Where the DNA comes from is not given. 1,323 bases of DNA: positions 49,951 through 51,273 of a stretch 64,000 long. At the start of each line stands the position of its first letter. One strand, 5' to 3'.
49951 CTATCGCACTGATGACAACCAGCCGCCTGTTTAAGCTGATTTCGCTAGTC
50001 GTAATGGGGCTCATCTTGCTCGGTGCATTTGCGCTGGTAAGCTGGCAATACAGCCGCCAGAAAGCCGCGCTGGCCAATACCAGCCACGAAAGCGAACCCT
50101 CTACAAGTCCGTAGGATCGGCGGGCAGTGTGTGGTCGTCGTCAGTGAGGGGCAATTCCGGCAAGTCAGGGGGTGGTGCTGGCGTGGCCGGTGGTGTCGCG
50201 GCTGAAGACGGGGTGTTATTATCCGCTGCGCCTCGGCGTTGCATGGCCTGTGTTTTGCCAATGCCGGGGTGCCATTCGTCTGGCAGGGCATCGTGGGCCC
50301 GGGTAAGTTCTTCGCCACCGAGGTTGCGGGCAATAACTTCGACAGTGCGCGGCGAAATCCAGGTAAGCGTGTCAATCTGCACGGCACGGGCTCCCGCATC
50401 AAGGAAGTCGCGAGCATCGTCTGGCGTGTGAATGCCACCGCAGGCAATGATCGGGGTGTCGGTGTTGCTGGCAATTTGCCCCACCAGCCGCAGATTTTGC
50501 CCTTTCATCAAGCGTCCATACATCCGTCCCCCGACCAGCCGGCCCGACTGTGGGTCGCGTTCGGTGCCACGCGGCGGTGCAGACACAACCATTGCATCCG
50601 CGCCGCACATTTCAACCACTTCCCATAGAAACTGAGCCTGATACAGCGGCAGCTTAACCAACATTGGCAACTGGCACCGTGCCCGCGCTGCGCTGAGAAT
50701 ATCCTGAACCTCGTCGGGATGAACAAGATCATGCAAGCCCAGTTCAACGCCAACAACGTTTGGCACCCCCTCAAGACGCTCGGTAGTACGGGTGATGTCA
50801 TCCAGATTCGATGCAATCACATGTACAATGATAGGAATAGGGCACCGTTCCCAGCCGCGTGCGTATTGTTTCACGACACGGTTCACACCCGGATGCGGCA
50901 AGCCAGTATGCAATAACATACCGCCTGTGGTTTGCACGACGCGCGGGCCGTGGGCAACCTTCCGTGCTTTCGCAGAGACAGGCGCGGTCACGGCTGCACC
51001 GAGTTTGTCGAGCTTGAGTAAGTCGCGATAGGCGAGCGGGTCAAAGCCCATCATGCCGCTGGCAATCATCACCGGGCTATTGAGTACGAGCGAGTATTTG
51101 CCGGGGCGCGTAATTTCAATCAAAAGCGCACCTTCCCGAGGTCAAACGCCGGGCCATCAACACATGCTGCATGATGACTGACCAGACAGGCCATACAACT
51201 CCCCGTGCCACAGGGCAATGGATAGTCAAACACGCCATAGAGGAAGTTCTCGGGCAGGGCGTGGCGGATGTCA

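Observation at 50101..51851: Intact but catalytically gutted PyrK/PyrD-like pair in the dnaX-ybaB operon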

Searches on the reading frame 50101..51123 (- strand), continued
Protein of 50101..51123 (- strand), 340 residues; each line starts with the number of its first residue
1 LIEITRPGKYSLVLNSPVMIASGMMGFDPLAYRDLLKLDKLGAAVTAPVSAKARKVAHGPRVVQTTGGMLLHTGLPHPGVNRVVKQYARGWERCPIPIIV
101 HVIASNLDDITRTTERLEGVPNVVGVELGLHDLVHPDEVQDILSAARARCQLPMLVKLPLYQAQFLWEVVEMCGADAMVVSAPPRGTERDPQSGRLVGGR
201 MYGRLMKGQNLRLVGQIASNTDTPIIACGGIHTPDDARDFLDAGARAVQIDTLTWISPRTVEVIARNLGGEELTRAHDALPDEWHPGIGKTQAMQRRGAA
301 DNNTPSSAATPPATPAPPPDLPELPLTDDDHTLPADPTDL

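Call 62: list_cluster_members(proteins=[P0391, P0398, P0402, P0409, P0421, P0422, P0425, P0426, P0444, P0452])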
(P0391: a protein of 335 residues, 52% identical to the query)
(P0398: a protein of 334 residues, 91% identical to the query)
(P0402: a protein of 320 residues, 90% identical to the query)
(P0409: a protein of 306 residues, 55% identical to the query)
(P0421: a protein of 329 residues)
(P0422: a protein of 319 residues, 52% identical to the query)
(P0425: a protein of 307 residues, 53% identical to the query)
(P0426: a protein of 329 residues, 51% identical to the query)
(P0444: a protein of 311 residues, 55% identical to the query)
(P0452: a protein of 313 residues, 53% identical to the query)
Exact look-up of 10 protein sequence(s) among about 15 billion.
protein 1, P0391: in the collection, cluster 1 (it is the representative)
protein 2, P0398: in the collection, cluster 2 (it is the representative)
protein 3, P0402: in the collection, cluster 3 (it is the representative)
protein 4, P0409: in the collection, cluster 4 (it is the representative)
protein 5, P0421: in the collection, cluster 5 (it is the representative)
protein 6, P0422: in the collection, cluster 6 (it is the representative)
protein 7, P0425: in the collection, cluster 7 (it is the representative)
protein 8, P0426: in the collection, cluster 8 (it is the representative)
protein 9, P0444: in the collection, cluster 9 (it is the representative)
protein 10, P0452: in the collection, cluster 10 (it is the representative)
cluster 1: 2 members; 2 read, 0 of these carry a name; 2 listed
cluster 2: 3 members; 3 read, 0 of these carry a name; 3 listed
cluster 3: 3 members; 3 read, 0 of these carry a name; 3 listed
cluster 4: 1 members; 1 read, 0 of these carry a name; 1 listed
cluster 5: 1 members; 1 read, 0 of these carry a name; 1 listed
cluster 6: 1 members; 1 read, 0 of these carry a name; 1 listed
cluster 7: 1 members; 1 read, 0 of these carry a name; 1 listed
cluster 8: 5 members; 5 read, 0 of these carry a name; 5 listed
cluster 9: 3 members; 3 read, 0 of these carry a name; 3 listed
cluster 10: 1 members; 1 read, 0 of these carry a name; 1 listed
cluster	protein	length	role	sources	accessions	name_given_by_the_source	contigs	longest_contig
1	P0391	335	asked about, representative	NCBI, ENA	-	-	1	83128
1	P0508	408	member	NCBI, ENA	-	-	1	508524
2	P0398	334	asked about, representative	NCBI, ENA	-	-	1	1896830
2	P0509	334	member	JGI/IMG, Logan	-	-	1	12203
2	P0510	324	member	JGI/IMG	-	-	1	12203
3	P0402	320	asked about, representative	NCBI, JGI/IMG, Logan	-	-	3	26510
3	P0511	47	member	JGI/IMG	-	-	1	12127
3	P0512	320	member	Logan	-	-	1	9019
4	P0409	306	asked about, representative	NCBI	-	-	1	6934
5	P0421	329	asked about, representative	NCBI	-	-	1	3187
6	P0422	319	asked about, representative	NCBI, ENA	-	-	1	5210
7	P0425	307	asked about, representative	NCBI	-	-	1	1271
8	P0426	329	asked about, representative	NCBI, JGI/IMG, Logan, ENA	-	-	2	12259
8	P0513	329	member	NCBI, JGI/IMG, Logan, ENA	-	-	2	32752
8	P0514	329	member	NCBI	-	-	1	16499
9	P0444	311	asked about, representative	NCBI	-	-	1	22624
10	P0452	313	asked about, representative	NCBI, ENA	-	-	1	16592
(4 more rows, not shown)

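Call 64: search_protein_families(library=padloc, proteins=[window:50101-51123:-], max_evalue=0.01)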
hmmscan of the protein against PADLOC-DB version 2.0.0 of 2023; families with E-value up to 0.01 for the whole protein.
window:50101-51123:- (340 aa): 0 families
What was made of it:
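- Tried and rejected: Defence-system reading: no PADLOC hit (call 64).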

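Call 67: find_encoding_contigs(protein=P0002, flank=8000, max_places=2)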
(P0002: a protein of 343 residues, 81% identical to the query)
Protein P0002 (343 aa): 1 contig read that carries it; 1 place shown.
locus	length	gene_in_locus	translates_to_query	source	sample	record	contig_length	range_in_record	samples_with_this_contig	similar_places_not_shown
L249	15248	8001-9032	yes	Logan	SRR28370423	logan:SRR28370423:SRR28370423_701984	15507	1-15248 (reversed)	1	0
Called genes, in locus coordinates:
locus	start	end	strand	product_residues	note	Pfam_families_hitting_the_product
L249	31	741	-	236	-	PF00072:Response_reg, PF00486:Trans_reg_C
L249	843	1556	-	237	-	PF00072:Response_reg, PF23198:PDE8A_N (weak), PF00486:Trans_reg_C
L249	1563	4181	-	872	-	PF01590:GAF, PF13185:GAF_2, PF13492:GAF_3, PF01590:GAF, PF13185:GAF_2 (weak), PF13492:GAF_3 (weak), PF00512:HisKA, PF02518:HATPase_c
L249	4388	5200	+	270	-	PF00149:Metallophos (weak)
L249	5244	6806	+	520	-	PF05496:RuvB_N (faint), PF13177:DNA_pol3_delta2, PF00004:AAA, PF07728:AAA_5 (faint), PF13401:AAA_22 (faint), PF22608:DNAX_ATPase_lid, PF12169:DNA_pol3_gamma3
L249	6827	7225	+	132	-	PF02575:YbaB_DNA_bd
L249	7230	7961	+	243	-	PF10418:DHODB_Fe-S_bind (weak)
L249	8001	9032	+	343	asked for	PF01180:DHO_dh, PF03060:NMO (faint), PF00977:His_biosynth (weak)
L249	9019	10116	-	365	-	PF00953:Glycos_transf_4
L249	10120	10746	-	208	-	PF14681:UPRTase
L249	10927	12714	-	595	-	PF01433:Peptidase_M1 (weak)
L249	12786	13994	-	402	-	PF02518:HATPase_c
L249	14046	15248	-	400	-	?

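Call 68: find_encoding_contigs(protein=P0003, flank=8000, max_places=2)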
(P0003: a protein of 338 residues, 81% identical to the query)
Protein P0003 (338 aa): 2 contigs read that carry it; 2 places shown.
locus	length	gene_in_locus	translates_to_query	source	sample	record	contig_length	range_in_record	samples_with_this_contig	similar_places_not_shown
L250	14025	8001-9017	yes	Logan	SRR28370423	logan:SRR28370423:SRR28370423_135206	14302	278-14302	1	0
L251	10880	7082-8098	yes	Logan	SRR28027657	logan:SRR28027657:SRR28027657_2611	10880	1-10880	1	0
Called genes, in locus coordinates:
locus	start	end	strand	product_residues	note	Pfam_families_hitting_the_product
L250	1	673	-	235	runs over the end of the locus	PF00072:Response_reg, PF00486:Trans_reg_C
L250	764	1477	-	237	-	PF00072:Response_reg, PF23198:PDE8A_N (weak), PF00486:Trans_reg_C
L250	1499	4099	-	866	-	PF01590:GAF, PF13185:GAF_2, PF13492:GAF_3, PF01590:GAF (weak), PF00512:HisKA, PF02518:HATPase_c, PF14501:HATPase_c_5 (faint)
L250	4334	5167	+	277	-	PF00149:Metallophos (faint)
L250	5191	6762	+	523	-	PF05496:RuvB_N (faint), PF13177:DNA_pol3_delta2, PF00004:AAA, PF13401:AAA_22 (faint), PF22608:DNAX_ATPase_lid, PF12169:DNA_pol3_gamma3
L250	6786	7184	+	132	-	PF02575:YbaB_DNA_bd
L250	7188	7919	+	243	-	PF10418:DHODB_Fe-S_bind (weak)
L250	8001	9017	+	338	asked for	PF01180:DHO_dh, PF03060:NMO, PF00977:His_biosynth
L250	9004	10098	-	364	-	PF00953:Glycos_transf_4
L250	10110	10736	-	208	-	PF14681:UPRTase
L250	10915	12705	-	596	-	PF01433:Peptidase_M1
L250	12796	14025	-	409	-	?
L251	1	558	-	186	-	?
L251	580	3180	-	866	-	PF01590:GAF, PF13185:GAF_2, PF13492:GAF_3, PF01590:GAF (weak), PF00512:HisKA, PF02518:HATPase_c, PF14501:HATPase_c_5 (faint)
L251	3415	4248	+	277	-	PF00149:Metallophos (faint)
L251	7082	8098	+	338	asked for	PF01180:DHO_dh, PF03060:NMO, PF00977:His_biosynth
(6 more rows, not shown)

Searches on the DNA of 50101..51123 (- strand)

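Call 76: search_rna_families(sources=[L027, L035, L038, L020, L029, L037, L049, L055, L059, L074, L017], threshold=gathering)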
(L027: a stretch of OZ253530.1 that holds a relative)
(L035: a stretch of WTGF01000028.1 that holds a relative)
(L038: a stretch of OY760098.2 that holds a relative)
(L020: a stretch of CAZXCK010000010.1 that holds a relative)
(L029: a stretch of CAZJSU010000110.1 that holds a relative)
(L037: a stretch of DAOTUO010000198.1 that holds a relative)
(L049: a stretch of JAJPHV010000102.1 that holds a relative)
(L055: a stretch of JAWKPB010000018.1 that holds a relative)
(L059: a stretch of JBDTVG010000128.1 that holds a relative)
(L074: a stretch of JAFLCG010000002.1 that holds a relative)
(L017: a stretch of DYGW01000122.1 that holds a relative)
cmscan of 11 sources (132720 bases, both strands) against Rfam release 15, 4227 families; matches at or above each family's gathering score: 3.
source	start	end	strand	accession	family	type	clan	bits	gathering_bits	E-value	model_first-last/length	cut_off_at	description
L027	730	811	+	RF00005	tRNA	Gene; tRNA;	CL00001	56.6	29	3.2e-09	1-71/71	no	tRNA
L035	549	630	+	RF00005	tRNA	Gene; tRNA;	CL00001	56.6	29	3.2e-09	1-71/71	no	tRNA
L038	1400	1481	+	RF00005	tRNA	Gene; tRNA;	CL00001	56.6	29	3.2e-09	1-71/71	no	tRNA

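Call 77: search_rna_families(sources=[L085, L086, L087, L089, L095, L099, L118, L129, L135, L155, L141], threshold=gathering)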
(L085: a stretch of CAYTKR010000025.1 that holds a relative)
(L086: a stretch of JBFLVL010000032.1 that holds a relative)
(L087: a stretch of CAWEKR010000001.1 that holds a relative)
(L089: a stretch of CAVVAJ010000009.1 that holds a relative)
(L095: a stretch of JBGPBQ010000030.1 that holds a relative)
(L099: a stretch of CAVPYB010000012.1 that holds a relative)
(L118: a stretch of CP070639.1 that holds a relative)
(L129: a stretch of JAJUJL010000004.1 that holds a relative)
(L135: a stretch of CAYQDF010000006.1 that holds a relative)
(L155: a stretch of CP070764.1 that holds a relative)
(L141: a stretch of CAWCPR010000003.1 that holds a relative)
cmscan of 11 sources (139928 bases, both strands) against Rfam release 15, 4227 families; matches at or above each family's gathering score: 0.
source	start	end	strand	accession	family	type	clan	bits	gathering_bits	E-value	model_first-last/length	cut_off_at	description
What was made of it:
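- Tried and rejected: Ligand clue from riboswitches: none found in 22 loci at Rfam gathering thresholds (calls 76, 77).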
